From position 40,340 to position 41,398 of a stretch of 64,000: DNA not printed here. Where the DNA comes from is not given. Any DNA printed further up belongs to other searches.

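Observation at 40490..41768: Tandem antibiotic-type nucleotidyltransferase homologs (ANT(6)-like and Lnu(A)-like) beside an integrase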

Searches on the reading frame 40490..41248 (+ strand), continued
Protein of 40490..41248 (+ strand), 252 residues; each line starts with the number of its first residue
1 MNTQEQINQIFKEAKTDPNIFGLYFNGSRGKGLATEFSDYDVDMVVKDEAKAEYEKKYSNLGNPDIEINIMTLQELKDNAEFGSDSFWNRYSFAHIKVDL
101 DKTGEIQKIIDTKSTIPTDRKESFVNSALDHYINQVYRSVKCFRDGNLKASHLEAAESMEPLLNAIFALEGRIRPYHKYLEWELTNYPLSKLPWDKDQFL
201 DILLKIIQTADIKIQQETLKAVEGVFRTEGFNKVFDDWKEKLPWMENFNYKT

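Call 55: search_dna_similar(query=window:40490-41245:+, collection=plasmids, mode=protein, max_rows=20, max_evalue=0.01)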
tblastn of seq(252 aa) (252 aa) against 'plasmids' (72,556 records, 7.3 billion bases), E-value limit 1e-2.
Records with a match: 7; places in all: 7; records where one place covers at least 80% of the query: 4.
Best place of each record, by identity: <60% 7.
By first word of the organism name: Streptomyces 5; Streptantibioticus 2.
By predicted mobility (MOB-suite, as given by PLSDB): non-mobilizable 4; mobilizable 3.
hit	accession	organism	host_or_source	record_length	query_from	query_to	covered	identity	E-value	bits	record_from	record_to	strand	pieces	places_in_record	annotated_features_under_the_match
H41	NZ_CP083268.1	Streptomyces sp. A144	-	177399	1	246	98%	35.6%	4e-36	142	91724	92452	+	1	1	hypothetical protein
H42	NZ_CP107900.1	Streptomyces sp. NBC_00464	-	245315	1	247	98%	34.7%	2e-35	140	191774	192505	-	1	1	hypothetical protein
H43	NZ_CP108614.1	Streptomyces sp. NBC_01166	-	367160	14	246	92%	35.9%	2e-30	126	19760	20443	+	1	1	hypothetical protein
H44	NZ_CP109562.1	Streptomyces sp. NBC_01383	-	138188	1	246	98%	32.9%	1e-31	129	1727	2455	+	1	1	hypothetical protein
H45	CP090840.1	Streptomyces viridifaciens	Whole organism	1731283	66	246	72%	37.0%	7e-25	110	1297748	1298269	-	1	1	none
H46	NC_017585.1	Streptantibioticus cattleyicolor NRRL 8057 = DSM 46488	-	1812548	130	242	43%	42.2%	3e-7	79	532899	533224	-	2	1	none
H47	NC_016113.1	Streptantibioticus cattleyicolor NRRL 8057 = DSM 46488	-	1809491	130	242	43%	42.2%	3e-7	79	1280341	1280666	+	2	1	none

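Call 56: get_annotated_region(hit=H41, flank=5000)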
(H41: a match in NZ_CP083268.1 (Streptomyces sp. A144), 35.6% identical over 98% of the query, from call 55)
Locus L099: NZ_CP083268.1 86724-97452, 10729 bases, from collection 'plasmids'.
description: Streptomyces sp. A144 plasmid p_Plas1, complete sequence
organism: Streptomyces sp. A144 (NCBI taxid 2871487)
taxonomy: Bacteria; Actinomycetota; Actinomycetes; Kitasatosporales; Streptomycetaceae; Streptomyces; Streptomyces sp. A144
host: -; source: -; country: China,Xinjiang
typing (MOB-suite, as given by PLSDB): non-mobilizable; replicon rep_cluster_1910
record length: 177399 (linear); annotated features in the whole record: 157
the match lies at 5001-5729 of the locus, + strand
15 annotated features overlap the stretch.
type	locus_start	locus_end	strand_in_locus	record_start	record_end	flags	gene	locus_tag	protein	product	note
CDS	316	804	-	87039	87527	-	-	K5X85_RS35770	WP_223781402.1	hypothetical protein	-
CDS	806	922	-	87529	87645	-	-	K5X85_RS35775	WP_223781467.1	Lsr2 family protein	-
CDS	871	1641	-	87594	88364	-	-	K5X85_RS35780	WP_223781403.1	hypothetical protein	-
CDS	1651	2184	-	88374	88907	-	-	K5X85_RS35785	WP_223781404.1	WhiB family transcriptional regulator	-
CDS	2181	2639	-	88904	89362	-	-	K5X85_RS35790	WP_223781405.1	hypothetical protein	-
CDS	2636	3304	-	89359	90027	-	-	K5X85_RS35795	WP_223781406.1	diguanylate cyclase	-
CDS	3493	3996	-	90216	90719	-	-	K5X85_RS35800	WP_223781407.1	hypothetical protein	-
CDS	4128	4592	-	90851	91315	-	-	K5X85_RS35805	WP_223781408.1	Pycsar system effector family protein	-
CDS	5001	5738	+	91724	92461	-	-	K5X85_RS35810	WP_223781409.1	hypothetical protein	-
CDS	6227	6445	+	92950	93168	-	-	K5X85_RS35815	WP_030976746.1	hypothetical protein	-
CDS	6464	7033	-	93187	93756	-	-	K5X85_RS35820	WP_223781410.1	hypothetical protein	-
CDS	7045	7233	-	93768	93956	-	-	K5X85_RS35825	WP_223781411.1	hypothetical protein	-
CDS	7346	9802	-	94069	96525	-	-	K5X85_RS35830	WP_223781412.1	DNA translocase FtsK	-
CDS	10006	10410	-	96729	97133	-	-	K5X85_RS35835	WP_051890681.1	hypothetical protein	-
CDS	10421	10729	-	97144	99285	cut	-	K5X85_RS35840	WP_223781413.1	hypothetical protein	-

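Call 57: get_annotated_region(hit=H42, flank=5000)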
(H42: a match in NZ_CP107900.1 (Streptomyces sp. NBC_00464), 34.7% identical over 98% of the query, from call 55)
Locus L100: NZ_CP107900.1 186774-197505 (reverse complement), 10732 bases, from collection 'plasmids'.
description: Streptomyces sp. NBC_00464 plasmid unnamed1, complete sequence
organism: Streptomyces sp. NBC_00464 (NCBI taxid 2975751)
taxonomy: Bacteria; Actinomycetota; Actinomycetes; Kitasatosporales; Streptomycetaceae; Streptomyces; Streptomyces sp. NBC 00464
host: -; source: -; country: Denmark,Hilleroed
typing (MOB-suite, as given by PLSDB): non-mobilizable
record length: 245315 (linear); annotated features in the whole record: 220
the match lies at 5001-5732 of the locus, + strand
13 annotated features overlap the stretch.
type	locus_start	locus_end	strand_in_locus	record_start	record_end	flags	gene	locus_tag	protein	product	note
CDS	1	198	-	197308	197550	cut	-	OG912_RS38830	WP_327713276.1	hypothetical protein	-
CDS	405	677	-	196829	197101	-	-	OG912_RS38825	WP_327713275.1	hypothetical protein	-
CDS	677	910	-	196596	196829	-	-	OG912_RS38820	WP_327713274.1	hypothetical protein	-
CDS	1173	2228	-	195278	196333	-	-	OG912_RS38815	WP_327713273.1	type II toxin-antitoxin system prevent-host-death family antitoxin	GO:0008219 - cell death [Evidence IEA]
CDS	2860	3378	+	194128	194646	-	-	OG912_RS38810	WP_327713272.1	hypothetical protein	-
CDS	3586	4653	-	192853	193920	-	-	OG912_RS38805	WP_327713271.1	tyrosine-type recombinase/integrase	GO:0015074 - DNA integration [Evidence IEA]; GO:0006310 - DNA recombination [Evidence IEA]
CDS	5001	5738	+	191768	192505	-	-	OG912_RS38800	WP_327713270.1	hypothetical protein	-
CDS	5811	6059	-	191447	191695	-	-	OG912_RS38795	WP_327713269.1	Tn3 family transposase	GO:0006313 - DNA transposition [Evidence IEA]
CDS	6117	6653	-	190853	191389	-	-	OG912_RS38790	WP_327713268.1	hypothetical protein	-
CDS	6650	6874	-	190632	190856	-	-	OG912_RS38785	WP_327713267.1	hypothetical protein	-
CDS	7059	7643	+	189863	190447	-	-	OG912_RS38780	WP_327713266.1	hypothetical protein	-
CDS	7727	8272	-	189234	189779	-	-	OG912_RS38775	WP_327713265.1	hypothetical protein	-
CDS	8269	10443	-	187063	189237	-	-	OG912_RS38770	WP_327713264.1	site-specific integrase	GO:0015074 - DNA integration [Evidence IEA]; GO:0006310 - DNA recombination [Evidence IEA]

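Call 58: search_protein_families(library=padloc, proteins=[window:40490-41248:+], max_evalue=0.01)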
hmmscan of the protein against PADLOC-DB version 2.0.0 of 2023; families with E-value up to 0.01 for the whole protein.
window:40490-41248:+ (252 aa): 2 families
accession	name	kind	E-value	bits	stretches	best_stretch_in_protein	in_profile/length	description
PDLC04907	PDC-S09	-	0.0026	15.9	1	2-57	9-64/114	-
PDLC04903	PDC-S09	-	0.0064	14.8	0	4-56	4-62/108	-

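Call 81: search_protein_representatives(alignment_id=A1)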
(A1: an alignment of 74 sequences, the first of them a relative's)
Query: 74 sequences, 251 profile positions. Proteins with E-value up to 0.001 (for the whole library): 1158; up to 1e-10: 590; up to 1e-30: 269. The best 150 are listed.
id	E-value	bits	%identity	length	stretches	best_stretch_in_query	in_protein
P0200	1.7e-98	345.5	-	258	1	2-250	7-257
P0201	7.9e-94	330.2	-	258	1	3-250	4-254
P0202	2.2e-93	328.8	-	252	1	5-250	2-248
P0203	3.4e-93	328.2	-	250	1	3-243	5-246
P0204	1.1e-89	316.6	-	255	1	3-250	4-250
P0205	3.1e-89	315.2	-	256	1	5-250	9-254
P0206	2.7e-88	312.1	-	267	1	5-246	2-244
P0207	5.7e-88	311.0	-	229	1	5-227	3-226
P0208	1.1e-87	310.2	-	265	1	3-249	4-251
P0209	4.3e-86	304.9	-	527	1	4-242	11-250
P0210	9.7e-86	303.7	-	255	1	4-244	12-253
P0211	5.9e-85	301.2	-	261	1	3-242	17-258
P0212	4.2e-84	298.4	-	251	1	2-241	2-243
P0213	9.1e-84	297.3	-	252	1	5-249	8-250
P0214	3.7e-82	292.0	-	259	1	3-250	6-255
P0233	1.0e-75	270.9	-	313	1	5-247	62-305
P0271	5.6e-65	235.7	-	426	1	3-244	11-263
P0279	1.4e-62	227.8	-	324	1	6-243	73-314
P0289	6.0e-59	215.9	-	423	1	8-245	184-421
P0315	3.7e-54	200.3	-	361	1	74-249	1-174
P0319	1.3e-52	195.2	-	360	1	5-247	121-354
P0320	1.4e-52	195.1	-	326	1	5-246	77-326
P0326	7.2e-52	192.8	-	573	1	6-240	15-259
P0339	6.7e-50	186.3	-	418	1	6-247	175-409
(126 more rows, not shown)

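Call 82: search_protein_families(library=pfam, proteins=[P0209, P0271, P0289, P0326, P0339, P0319, P0320, P0233, P0279, P0315], max_evalue=0.001)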
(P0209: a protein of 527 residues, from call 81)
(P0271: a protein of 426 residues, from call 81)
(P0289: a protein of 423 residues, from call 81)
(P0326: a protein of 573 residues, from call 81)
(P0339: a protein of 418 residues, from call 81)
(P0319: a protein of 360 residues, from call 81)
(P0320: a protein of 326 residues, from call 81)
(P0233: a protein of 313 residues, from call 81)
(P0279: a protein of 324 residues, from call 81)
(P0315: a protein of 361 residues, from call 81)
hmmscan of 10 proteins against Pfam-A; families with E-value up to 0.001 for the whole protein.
P0209 (527 aa): 3 families
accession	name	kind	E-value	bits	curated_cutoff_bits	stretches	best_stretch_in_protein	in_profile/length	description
PF01048.26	PNP_UDP_1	-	6.5e-31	108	25.1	1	305-501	2-208/233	Phosphorylase superfamily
PF04439.18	Adenyl_transf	-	3.6e-05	23.5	22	1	12-57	5-52/279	Streptomycin adenylyltransferase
PF01909.29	NTP_transf_2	-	0.00029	21.6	21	1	19-70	5-47/93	Nucleotidyltransferase domain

P0271 (426 aa): 2 families
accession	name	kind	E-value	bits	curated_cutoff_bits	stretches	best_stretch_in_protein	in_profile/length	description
PF01909.29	NTP_transf_2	-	1.9e-05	25.4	21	1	29-66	14-56/93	Nucleotidyltransferase domain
PF18765.7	Polbeta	-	0.00024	21.7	26.9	1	17-87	1-67/93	Polymerase beta, Nucleotidyltransferase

P0289 (423 aa): 1 family
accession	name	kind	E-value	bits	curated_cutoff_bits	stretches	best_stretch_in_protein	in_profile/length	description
PF01909.29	NTP_transf_2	-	9.2e-05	23.2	21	1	185-238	2-59/93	Nucleotidyltransferase domain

P0326 (573 aa): 1 family
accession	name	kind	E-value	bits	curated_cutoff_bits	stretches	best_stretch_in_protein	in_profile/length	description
PF01636.29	APH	-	1e-11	45.5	23.2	1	300-514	5-230/239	Phosphotransferase enzyme family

P0339 (418 aa): 0 families

P0319 (360 aa): 0 families

P0320 (326 aa): 2 families
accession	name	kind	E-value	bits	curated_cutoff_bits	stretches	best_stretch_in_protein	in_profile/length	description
PF18765.7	Polbeta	-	8.8e-06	26.2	26.9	1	83-138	3-58/93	Polymerase beta, Nucleotidyltransferase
PF01909.29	NTP_transf_2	-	0.00049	20.9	21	0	86-136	7-59/93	Nucleotidyltransferase domain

P0233 (313 aa): 0 families

P0279 (324 aa): 0 families

P0315 (361 aa): 2 families
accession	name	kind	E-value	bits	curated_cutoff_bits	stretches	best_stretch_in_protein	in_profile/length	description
PF13563.12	2_5_RNA_ligase2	-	1.6e-19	70.8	27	1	209-325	9-128/152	2'-5' RNA ligase superfamily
PF02834.22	LigT_PEase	-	6.5e-06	26.7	23.3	0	219-263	30-74/87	LigT like Phosphoesterase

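Call 95: search_protein_families(library=phrogs, proteins=[window:40490-41248:+], max_evalue=0.001)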
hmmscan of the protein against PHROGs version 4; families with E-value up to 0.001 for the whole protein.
window:40490-41248:+ (252 aa): 0 families

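Call 108: search_protein_families(library=phrogs, proteins=[L002:10115-10597:+, L002:8766-9299:+], max_evalue=0.001)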
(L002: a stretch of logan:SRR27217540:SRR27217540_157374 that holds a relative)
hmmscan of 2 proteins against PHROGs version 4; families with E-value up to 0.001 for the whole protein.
L002:10115-10597:+ (161 aa): 0 families

L002:8766-9299:+ (178 aa): 2 families
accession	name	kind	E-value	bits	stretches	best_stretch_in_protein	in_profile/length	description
phrog_761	-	other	1.4e-05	25.9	1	1-139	19-168/362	thymidylate kinase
phrog_2071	-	other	0.00014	22.7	1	1-52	16-63/282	ATPase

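Call 109: search_protein_families(library=pfam, proteins=[L002:10115-10597:+, L002:8766-9299:+], max_evalue=0.001)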
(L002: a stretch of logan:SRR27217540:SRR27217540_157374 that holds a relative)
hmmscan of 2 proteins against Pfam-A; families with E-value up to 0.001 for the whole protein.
L002:10115-10597:+ (161 aa): 1 family
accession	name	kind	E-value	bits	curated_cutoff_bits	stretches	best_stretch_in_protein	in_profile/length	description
PF23942.1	DUF7277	-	0.00096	20.2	27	0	35-101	1-67/87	Domain of unknown function (DUF7277)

L002:8766-9299:+ (178 aa): 6 families
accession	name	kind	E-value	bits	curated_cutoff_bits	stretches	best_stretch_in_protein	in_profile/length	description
PF08433.16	KTI12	-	1.3e-06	28.5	22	1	1-81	1-74/271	Chromatin associated protein KTI12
PF13671.12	AAA_33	-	3.8e-05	24.5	27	1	3-130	1-122/143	AAA domain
PF13238.12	AAA_18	-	5.6e-05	24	29.4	1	4-129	1-114/128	AAA domain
PF01202.28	SKI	-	9.3e-05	23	22.1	1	11-157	2-137/159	Shikimate kinase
PF07931.18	CPT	-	0.00016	22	22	1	2-127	2-129/172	Chloramphenicol phosphotransferase-like protein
PF06414.18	Zeta_toxin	-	0.00087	19.2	22.3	0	2-42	17-56/199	Zeta toxin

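Call 110: search_solved_structures(query=L002:9299-9700:+, max_evalue=0.001)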
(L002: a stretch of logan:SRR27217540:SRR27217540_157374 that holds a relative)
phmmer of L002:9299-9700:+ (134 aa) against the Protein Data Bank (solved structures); distinct sequences matched with E-value up to 0.001: 21.
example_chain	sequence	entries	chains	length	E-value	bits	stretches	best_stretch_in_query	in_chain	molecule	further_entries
2d30_A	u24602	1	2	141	5.2e-12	49.4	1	4-108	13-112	cytidine deaminase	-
8x6u_A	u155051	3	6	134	1.5e-11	47.8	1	24-125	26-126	EfCDA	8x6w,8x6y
7zob_A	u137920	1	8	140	7e-11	45.7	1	4-126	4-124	Metagenomic cytidine deaminase Cdd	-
1jtk_A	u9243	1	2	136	1.2e-08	38.5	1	27-108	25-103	cytidine deaminase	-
3dmo_A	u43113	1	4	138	1.9e-08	37.8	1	25-109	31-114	Cytidine deaminase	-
1ux0_A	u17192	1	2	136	4.4e-08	36.6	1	27-108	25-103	CYTIDINE DEAMINASE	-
1mq0_A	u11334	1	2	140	5.2e-08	36.4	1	25-103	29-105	Cytidine Deaminase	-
1uwz_A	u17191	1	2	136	8.3e-08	35.8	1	27-108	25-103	CYTIDINE DEAMINASE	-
1ux1_A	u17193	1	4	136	9.2e-08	35.6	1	27-108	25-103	CYTIDINE DEAMINASE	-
3oj6_A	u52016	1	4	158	1.9e-07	34.6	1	4-132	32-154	Blasticidin-S deaminase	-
1zab_A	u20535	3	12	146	2e-07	34.5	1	27-102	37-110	Cytidine deaminase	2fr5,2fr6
1r5t_A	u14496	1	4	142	3.6e-07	33.7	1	25-107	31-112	Cytidine deaminase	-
6kw6_A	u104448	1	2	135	1.5e-06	31.7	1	27-113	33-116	cytidine deaminase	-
3r2n_A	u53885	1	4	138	2e-05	28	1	28-106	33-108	Cytidine deaminase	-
3mpz_A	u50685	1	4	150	4.3e-05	26.9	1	27-132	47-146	Cytidine deaminase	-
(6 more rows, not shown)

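Call 111: search_solved_structures(query=L002:8766-9299:+, max_evalue=0.1)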
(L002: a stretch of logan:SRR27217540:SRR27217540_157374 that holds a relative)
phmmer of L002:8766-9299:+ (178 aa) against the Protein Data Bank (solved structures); distinct sequences matched with E-value up to 0.1: 0.
